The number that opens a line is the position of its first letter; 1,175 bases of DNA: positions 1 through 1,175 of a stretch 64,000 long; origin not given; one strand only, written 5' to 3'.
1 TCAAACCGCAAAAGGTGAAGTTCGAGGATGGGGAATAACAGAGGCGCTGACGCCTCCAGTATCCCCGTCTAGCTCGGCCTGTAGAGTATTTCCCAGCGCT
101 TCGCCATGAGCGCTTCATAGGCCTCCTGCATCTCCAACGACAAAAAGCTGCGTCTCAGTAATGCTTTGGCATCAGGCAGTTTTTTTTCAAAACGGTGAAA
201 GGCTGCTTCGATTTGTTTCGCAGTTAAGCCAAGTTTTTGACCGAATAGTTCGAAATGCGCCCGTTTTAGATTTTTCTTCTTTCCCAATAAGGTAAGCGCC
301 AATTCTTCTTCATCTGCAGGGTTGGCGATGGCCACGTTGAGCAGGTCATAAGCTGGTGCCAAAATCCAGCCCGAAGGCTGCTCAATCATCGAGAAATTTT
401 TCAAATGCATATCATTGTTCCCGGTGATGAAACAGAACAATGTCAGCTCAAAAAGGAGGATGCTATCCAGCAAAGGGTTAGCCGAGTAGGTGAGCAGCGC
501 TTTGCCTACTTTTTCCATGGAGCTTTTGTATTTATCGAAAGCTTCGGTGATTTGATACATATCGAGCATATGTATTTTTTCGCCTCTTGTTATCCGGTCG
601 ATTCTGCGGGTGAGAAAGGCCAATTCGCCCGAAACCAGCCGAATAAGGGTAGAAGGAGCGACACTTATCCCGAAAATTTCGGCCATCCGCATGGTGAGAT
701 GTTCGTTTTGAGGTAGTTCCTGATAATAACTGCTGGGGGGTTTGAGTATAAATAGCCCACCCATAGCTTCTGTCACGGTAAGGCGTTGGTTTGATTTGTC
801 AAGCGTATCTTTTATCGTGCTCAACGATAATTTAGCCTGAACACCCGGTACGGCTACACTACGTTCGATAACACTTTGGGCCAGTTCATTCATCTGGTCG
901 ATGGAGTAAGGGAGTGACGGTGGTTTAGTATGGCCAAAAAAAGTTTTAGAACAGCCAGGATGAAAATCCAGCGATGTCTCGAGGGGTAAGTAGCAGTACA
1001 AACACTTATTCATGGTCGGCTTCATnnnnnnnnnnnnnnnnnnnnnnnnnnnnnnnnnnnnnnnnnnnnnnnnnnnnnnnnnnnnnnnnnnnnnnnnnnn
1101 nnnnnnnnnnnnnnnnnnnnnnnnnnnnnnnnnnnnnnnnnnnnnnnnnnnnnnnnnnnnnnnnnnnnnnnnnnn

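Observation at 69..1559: Tripartite split-HipA (HipBST-type) toxin-antitoxin module in a Bacteroidetes chromosome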

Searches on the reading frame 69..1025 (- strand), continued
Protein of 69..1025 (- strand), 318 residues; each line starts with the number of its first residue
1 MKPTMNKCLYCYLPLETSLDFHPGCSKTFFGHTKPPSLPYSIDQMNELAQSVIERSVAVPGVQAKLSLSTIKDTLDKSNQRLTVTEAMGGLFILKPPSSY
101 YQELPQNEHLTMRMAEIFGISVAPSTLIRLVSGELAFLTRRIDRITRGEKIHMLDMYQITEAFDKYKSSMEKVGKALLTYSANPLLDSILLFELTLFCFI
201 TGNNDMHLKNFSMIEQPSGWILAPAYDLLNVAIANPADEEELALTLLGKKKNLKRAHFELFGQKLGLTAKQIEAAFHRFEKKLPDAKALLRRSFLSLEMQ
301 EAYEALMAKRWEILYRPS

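Call 26: find_related_loci(query=A1, collection=genome_contigs, flank=6000)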
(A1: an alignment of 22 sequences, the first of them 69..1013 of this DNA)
Query A1 (314 aa) in genome_contigs; peptide patterns used: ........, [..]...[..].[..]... (x = any residue, [..] = any of these).
599 stretches matched a pattern (row limit reached: there are more); 594 encode a relative of the query (tblastn E <= 1e-3); the best 80 are kept; 80 distinct loci.
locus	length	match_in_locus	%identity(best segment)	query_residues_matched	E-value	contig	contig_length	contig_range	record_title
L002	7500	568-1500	81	1-311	8e-165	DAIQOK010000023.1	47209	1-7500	MAG TPA_asm: Bacteroidota bacterium isolate CTOTU10750 NODE_226_length_47209_cov_18.559062, whole genome shotgun sequenc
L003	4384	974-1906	66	1-311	8e-142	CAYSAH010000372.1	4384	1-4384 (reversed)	MAG TPA_asm: uncultured Bacteroidaceae bacterium isolate SRP319275_co4_79 genome assembly, contig: NODE_18474_length_438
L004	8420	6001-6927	64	2-310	5e-139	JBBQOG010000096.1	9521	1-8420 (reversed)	MAG: Bacteroidales bacterium isolate Co_metawrap_233 Cmw_233_k141_21230669_length_9521_cov_7.0000, whole genome shotgun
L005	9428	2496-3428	65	1-311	4e-139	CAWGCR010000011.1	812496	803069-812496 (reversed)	MAG: uncultured Bacteroidales bacterium isolate MFD03804.bin.2.165 genome assembly, contig: contig_65716, whole genome s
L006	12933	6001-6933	64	1-311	5e-138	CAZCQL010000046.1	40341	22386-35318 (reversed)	MAG TPA_asm: uncultured Bacteroides sp. isolate binchicken_co275_179 genome assembly, contig: NODE_974_length_40341_cov_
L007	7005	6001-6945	64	2-314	3e-136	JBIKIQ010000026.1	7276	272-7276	MAG: Crocinitomicaceae bacterium isolate ME2014-06-10_3300042385_group5_bin3 Rohwer_bin754_scaffold_4248_c1, whole genom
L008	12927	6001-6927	63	2-310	7e-136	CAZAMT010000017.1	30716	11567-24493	MAG TPA_asm: uncultured Bacteroidales bacterium isolate binchicken_co8_368 genome assembly, contig: NODE_1919_length_307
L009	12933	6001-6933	63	1-311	9e-136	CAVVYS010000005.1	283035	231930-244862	MAG: uncultured Bacteroidaceae bacterium isolate MFD03804.bin.2.69 genome assembly, contig: contig_16236, whole genome s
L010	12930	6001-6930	64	2-311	2e-135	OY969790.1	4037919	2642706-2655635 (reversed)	MAG: uncultured Flavobacteriaceae bacterium isolate MFD04716.bin.1.40 genome assembly, chromosome: 1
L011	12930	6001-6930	64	2-311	6e-135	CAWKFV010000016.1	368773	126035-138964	MAG: uncultured Flavobacteriaceae bacterium isolate MFD03250.bin.2.87 genome assembly, contig: contig_2723, whole genome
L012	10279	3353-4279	65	2-310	4e-135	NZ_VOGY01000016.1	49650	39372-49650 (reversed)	Algibacter pacificus strain H164 Scaffold15_1, whole genome shotgun sequence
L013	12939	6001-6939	64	2-314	9e-135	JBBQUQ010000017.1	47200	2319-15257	MAG: Bacteroidales bacterium isolate Co_metawrap_1939 Cmw_1939_k141_13994826_length_47200_cov_14.9976, whole genome shot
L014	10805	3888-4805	64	2-307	3e-134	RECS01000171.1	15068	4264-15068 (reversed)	MAG: Saprospirales bacterium isolate DLM2.Bin58 NODE_5590_length_15068_cov_14.7961, whole genome shotgun sequence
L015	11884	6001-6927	63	2-310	2e-134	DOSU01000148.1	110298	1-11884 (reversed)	MAG TPA_asm: Rikenellaceae bacterium isolate UBA9571 contig_449, whole genome shotgun sequence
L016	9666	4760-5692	63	1-311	1e-133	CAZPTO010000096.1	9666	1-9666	MAG TPA_asm: uncultured Bacteroidaceae bacterium isolate binchicken_co13_402 genome assembly, contig: NODE_11418_length_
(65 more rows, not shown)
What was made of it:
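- The family occurs in hundreds of Bacteroidota MAGs and isolates from sediment, soil, freshwater and digesters as well as gut samples (call 26).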

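Call 37: predict_structure(alignment_id=A1)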
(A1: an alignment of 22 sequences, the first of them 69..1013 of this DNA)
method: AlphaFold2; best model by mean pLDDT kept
length: 314 residues; sequences in the alignment: 22
mean_pLDDT: 62.2   pTM: 0.67
mean pLDDT of the five models: 62.2, 60.6, 59.9, 52.3, 45.5
residues with pLDDT >= 90: 39; 70-90: 108; 50-70: 46; < 50: 121
segments of 3 or more residues with pLDDT < 50: 45-86, 140-173, 200-209, 216-247
pLDDT, mean of each block of 10 residues (from residue 1): 88 87 81 61 46 36 36 31 48 69 82 79 80 68 32 29 38 55 77 71 42 48 36 33 48 80 89 93 93 85 85 67
secondary structure, 60 per line:
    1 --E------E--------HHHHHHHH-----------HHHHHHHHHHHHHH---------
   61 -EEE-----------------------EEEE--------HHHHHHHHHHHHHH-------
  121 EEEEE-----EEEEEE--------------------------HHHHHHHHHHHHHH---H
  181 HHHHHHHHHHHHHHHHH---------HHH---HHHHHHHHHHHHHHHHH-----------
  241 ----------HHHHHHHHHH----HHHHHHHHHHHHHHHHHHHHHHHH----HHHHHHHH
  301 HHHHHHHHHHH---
elements in order: H19-26 H38-51 E62-64 E88-91 H100-113 E121-125 E131-136 H163-176 H180-197 H213-229 H251-260 H265-288 H293-311
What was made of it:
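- Tried and rejected: First AF2 run with 22 close homologues (call 37).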

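Call 39: search_protein_representatives(protein=window:69-1013:-)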
Query: 314 residues. Proteins with E-value up to 0.001 (for the whole library): 4796; up to 1e-10: 1442; up to 1e-30: 265. The best 150 are listed.
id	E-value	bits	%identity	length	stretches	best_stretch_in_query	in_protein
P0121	8.1e-93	327.1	54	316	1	2-307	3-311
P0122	4.3e-88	311.6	49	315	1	1-307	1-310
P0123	3.4e-83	295.5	67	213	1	100-310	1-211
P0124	5.2e-79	281.7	48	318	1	4-306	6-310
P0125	7.0e-76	271.5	48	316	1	2-311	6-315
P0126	8.1e-76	271.3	48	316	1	2-306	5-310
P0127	4.2e-74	265.6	48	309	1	3-308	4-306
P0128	3.6e-72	259.3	43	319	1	2-308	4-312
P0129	3.6e-72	259.3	47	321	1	2-307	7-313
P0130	4.5e-72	259.0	46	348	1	2-310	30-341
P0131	1.4e-70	254.1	47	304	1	21-299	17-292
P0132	1.0e-68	248.0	45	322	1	2-306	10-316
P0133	3.6e-68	246.2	44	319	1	3-310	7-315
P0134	3.9e-68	246.0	45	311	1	2-306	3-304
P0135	1.1e-67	244.6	45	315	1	3-308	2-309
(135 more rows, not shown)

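Call 44: search_protein_families(library=padloc, proteins=[window:69-1013:-], max_evalue=0.001)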
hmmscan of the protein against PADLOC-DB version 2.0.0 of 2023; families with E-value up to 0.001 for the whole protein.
window:69-1013:- (314 aa): 2 families
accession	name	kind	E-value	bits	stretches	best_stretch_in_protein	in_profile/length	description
PDLC04340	PDC-M03A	-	2.5e-06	25.2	1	103-223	49-166/280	-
PDLC04339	PDC-M03A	-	0.00021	18.7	1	151-223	94-173/293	-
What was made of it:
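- There are weak hits to the PADLOC candidate system PDC-M03A/B (E 2.5e-6 and 1.7e-5, call 44).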

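Call 45: search_dna_similar(query=window:69-1013:-, collection=plasmids, mode=protein, max_rows=15)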
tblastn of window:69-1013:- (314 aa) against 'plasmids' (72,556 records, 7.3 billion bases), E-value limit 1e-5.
Records with a match: 530; places in all: 614; records where one place covers at least 80% of the query: 54.
Best place of each record, by identity: <60% 530.
By first word of the organism name: Rhizobium 68; Agrobacterium 63; Sinorhizobium 54; Pseudosulfitobacter 45; Bradyrhizobium 22; Bacteroides 17; Acinetobacter 13; Parabacteroides 10; Novosphingobium 10; Shinella 9; and 106 more.
By predicted mobility (MOB-suite, as given by PLSDB): non-mobilizable 292; conjugative 176; mobilizable 62.
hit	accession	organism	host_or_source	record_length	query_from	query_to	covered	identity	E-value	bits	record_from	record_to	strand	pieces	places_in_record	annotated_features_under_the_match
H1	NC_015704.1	Runella slithyformis DSM 19594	fresh water lake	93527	1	304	97%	49.8%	2e-82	278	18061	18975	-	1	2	HipA domain-containing protein | HipA N-terminal domain-containing protein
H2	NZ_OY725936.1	Bacteroides finegoldii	-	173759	1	306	97%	46.6%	3e-77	263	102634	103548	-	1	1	HipA domain-containing protein | HipA N-terminal domain-containing protein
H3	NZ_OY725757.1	Parabacteroides distasonis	-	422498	1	306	97%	45.6%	6e-75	256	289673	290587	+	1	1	HipA domain-containing protein | HipA N-terminal domain-containing protein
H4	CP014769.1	Hymenobacter psoromatis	Lichen,single cell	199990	1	313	100%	43.7%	2e-78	267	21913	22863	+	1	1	toxin HipA | phosphatidylinositol kinase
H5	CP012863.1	Persicobacter sp. JZB09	cell culture,soil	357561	1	306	97%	44.5%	2e-77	263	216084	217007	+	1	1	record has no annotation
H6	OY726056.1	Phocaeicola massiliensis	-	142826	1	299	95%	43.0%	3e-69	240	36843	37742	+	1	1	record has no annotation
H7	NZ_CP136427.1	Bergeyella porcorum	pig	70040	1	291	86%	46.0%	6e-54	236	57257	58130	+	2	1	HipA domain-containing protein (x2)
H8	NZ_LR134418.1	Legionella adelaidensis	environmental,Cooling tower water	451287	42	311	86%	38.8%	2e-42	163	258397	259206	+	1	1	lpg2370 family Dot/Icm T4SS effector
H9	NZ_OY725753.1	Parabacteroides distasonis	-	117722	7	310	97%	31.1%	2e-29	125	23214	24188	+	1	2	HipA domain-containing protein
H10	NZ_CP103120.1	Bacteroides thetaiotaomicron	Homo sapiens,cell culture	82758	17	310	94%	31.3%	2e-30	128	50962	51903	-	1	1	HipA domain-containing protein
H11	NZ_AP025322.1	Fulvitalea axinellae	-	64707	23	312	92%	31.4%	2e-21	102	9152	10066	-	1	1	HipA domain-containing protein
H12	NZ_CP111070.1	Chondrinema litorale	Seaweed,red alga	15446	6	299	94%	29.7%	1e-23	108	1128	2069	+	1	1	HipA domain-containing protein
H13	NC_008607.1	Pelobacter propionicus DSM 2379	-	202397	16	309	94%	29.6%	4e-11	71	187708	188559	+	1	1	type II toxin-antitoxin system HipA family toxin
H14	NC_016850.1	Aliivibrio fischeri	Cleidopus gloriamaris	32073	2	307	97%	28.3%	4e-15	83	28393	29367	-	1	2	HipA domain-containing protein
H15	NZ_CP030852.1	Runella rosea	Whole organism,fresh water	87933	3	310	98%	27.4%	5e-15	83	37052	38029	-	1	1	HipA domain-containing protein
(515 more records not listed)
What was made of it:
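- Homologues sit on Bacteroidota plasmids (call 45).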

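Call 46: search_dna_similar(query=window:69-1013:-, collection=phages, mode=protein, max_rows=10)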
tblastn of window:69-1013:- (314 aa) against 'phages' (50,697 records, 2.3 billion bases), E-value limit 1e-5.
No match.

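Call 57: find_related_loci(query=A1, collection=viral_contigs, flank=4000)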
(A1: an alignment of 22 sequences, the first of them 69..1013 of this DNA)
Query A1 (314 aa) in viral_contigs; peptide patterns used: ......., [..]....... (x = any residue, [..] = any of these).
15 stretches matched a pattern; 5 encode a relative of the query (tblastn E <= 1e-3); 5 distinct loci.
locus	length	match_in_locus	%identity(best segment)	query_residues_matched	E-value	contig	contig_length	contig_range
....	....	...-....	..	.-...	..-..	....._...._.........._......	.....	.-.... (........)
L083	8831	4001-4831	35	34-311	1e-44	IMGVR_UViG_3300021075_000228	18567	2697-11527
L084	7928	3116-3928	36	34-306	2e-40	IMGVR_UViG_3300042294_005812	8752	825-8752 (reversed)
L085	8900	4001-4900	32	20-310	5e-37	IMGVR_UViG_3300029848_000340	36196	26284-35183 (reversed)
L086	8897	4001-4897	31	19-300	4e-34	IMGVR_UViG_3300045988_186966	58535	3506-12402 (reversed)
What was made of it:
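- Tried and rejected: Rejected: no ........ match, and only 5 of 2.9 million IMG/VR contigs carry a relative (calls 46, 57).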

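Call 60: predict_structure(alignment_id=A2)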
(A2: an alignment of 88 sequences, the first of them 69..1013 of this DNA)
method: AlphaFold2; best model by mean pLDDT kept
length: 314 residues; sequences in the alignment: 88
mean_pLDDT: 94.5   pTM: 0.92
mean pLDDT of the five models: 94.5, 94.2, 93.8, 93.8, 93.1
residues with pLDDT >= 90: 276; 70-90: 24; 50-70: 14; < 50: 0
segments of 3 or more residues with pLDDT < 50: none
pLDDT, mean of each block of 10 residues (from residue 1): 94 95 96 95 88 67 83 80 85 95 98 98 98 97 95 97 98 98 99 98 98 98 97 97 98 98 98 98 98 98 98 82
secondary structure, 60 per line:
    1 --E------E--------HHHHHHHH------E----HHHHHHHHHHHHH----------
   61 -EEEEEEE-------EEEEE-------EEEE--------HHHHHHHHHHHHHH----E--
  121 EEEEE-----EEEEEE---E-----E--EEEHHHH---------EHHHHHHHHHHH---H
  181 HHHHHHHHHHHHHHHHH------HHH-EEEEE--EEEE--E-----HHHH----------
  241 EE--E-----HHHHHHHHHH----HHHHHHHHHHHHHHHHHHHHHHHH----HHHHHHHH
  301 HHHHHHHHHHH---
elements in order: H19-26 H38-50 E62-68 E76-80 E88-91 H100-113 E121-125 E131-136 E149-151 H152-155 H166-176 H180-197 E208-212 E215-218 H227-230 H251-260 H265-288 H293-311
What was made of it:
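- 69..1013 (-): hipT: HipA_C-type Ser/Thr kinase toxin, 314 aa from the conserved ATG at 1013. An upstream in-frame ATG at 1025 would give 318 aa. AF2 model pLDDT 94.5 (call 60).
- Structure: AF2 model pLDDT 94.5, pTM 0.92 (call 60).
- Tried and rejected: The 88-sequence alignment gave pLDDT 94.5 (call 60).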

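Call 62: fold_search(model_id=the predicted structure, library=pdb)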
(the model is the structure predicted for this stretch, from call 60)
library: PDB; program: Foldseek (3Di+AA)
matches with E <= 10: 749; with E <= 0.001: 44
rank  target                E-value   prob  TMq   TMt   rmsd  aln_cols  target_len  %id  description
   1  7vkc                  1.5e-26  1.00  0.90  0.90   2.3       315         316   36  Crystal structure of a bacterial Ser/Thr kinase (released 2022-06-29)
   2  7wcf                  1.7e-26  1.00  0.89  0.88   2.4       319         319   34  Crystal structure of the kinase with AMP-PNP (released 2022-06-29)
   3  8ezr_B                1.3e-23  1.00  0.77  0.89   2.3       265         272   38  Crystal structure of the HipS(Lp)-HipT(Lp) complex from Legionella pneumophila, native protein (released 2023-09-27)
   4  8ezs_B                1.9e-23  1.00  0.76  0.89   2.5       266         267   39  Crystal structure of the HipS(Lp)-HipT(Lp) complex from Legionella pneumophila, Sel-met protein (released 2023-09-27)
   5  7vkb_A                3.4e-23  1.00  0.76  0.91   2.7       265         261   38  Crystal structure of the a bacterial kinase complex (released 2022-06-29)
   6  7ab3_C                2.3e-20  1.00  0.84  0.78   3.2       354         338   24  Crystal structure of the Escherichia coli toxin-antitoxin system HipBST (HipT S57A) (released 2022-01-12)
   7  7ab5_C                2.4e-19  1.00  0.83  0.77   3.2       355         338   23  Crystal structure of the Escherichia coli toxin-antitoxin system HipBST (HipT D233Q) (released 2022-01-12)
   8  7ab4_F                3.1e-19  1.00  0.84  0.78   3.2       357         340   24  Crystal structure of the Escherichia coli toxin-antitoxin system HipBST (HipT S59A) (released 2022-01-12)
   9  7ab3_F                4.6e-19  1.00  0.85  0.79   2.9       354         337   24  Crystal structure of the Escherichia coli toxin-antitoxin system HipBST (HipT S57A) (released 2022-01-12)
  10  7ab5_F                5.8e-19  1.00  0.84  0.79   2.8       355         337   23  Crystal structure of the Escherichia coli toxin-antitoxin system HipBST (HipT D233Q) (released 2022-01-12)
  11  7ab4_C                1.1e-18  1.00  0.84  0.78   4.0       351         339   24  Crystal structure of the Escherichia coli toxin-antitoxin system HipBST (HipT S59A) (released 2022-01-12)
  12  4pu5                  3.2e-15  1.00  0.69  0.50   4.3       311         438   23  Shewanella oneidensis Toxin Antitoxin System Toxin Protein HipA Bound with AMPPNP and Mg (released 2014-08-06)
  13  4pu4_B                1.1e-14  1.00  0.67  0.51   5.1       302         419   23  Shewanella oneidensis MR-1 Toxin Antitoxin System HipA, HipB and its operator DNA complex (space group P21) (released 2014-08-06)
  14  4pu3_A                1.7e-14  1.00  0.68  0.51   4.4       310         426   22  Shewanella oneidensis MR-1 Toxin Antitoxin System HipA, HipB and its operator DNA complex (space group P212121) (released 2014-08-06)
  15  4pu4_A                3.7e-14  1.00  0.69  0.53   5.0       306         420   22  Shewanella oneidensis MR-1 Toxin Antitoxin System HipA, HipB and its operator DNA complex (space group P21) (released 2014-08-06)
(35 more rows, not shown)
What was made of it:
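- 69..1013 (-): Foldseek TM 0.90 to 7vkc, 0.84 to 7ab3, about 0.7 to HipA (call 62).
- On HipBST tripartite toxin-antitoxin family: TM scores are 0.90 and 0.84 against about 0.7 (call 62).
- TM 0.90 to 7vkc, 0.84 to E. coli HipT, about 0.7 to HipA (call 62).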

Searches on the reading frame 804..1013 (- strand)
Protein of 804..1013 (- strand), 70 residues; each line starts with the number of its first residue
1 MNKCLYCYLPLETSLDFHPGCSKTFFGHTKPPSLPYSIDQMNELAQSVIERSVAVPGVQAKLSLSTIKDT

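Call 19: search_solved_structures(query=window:804-1013:-, max_evalue=10, show_alignments=5)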
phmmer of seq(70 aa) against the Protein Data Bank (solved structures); distinct sequences matched with E-value up to 10: 2.
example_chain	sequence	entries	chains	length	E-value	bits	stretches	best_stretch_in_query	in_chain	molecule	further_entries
3nh4_A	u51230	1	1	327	0.7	13.4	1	15-47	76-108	Aspartoacylase-2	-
3nfz_A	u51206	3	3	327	0.71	13.4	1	15-47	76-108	Aspartoacylase-2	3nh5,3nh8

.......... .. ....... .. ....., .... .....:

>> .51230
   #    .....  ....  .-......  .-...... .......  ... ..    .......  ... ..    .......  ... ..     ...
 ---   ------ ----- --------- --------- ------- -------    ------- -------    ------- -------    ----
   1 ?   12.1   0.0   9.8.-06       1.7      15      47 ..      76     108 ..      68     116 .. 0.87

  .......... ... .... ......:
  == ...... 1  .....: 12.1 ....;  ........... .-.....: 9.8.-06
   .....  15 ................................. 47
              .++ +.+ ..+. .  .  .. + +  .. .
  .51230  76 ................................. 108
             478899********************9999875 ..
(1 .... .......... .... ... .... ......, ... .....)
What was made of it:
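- Tried and rejected: N-terminal 70 residues against the PDB (call 19).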
